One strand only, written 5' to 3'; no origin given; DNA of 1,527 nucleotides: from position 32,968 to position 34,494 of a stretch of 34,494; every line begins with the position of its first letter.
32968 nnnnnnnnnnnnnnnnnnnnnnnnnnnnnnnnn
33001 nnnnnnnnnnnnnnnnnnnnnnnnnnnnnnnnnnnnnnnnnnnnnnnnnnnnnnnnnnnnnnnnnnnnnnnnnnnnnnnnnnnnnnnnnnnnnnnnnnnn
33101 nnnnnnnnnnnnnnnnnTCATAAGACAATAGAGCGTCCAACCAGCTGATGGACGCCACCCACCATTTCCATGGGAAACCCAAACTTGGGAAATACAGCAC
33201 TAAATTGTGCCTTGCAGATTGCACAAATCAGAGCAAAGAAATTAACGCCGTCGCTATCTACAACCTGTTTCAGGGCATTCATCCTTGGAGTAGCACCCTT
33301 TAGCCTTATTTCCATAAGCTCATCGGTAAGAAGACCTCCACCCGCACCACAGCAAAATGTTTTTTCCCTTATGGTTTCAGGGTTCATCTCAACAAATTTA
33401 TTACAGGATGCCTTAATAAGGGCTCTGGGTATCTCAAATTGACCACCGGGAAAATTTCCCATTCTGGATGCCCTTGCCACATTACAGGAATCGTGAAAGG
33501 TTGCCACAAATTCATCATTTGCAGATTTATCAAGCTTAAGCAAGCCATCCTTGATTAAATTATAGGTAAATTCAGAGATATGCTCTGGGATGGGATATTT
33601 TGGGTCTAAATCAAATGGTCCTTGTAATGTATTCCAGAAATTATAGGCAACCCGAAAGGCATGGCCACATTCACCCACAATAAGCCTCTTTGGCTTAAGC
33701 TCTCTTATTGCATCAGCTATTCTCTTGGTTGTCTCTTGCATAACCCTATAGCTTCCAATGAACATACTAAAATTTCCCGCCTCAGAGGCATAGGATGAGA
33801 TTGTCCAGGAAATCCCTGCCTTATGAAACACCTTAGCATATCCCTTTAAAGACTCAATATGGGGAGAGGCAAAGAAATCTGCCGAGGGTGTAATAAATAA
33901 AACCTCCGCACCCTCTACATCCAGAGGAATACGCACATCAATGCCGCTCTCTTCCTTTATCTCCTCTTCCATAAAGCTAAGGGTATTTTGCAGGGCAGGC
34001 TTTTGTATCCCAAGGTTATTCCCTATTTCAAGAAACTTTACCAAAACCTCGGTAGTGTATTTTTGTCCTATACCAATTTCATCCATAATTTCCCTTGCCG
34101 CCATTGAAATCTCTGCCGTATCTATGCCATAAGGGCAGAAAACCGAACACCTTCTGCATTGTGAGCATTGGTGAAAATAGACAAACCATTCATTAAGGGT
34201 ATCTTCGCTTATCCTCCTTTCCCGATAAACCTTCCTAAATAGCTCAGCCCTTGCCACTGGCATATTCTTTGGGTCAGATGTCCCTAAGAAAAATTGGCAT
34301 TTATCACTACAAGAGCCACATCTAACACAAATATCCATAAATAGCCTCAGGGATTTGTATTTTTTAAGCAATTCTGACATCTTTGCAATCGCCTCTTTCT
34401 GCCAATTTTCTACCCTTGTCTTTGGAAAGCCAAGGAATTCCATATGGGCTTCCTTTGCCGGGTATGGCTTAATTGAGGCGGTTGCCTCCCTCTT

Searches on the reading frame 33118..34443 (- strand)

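Call 41: search_protein_families(library=pfam, proteins=[window:33118-34443:-], max_evalue=0.0001)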
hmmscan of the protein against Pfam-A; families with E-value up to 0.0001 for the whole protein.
window:33118-34443:- (441 aa): 6 families
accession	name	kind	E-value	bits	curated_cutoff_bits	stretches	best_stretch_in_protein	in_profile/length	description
PF13183.11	Fer4_8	-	1.8e-10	41.7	27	1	36-107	2-68/68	4Fe-4S dicluster domain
PF13534.11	Fer4_17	-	2.8e-09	37.8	22.2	1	39-108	2-61/61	4Fe-4S dicluster domain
PF13237.11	Fer4_10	-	8e-07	29.3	25.5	0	92-116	8-34/53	4Fe-4S dicluster domain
PF02754.22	CCG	-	2.7e-06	27.8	20.6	1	315-414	2-84/85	Cysteine-rich domain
PF13187.11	Fer4_9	-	6.7e-06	26.5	27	1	39-106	2-50/52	4Fe-4S dicluster domain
PF12838.12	Fer4_7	-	3.4e-05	24.7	27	0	39-107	2-52/52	4Fe-4S dicluster domain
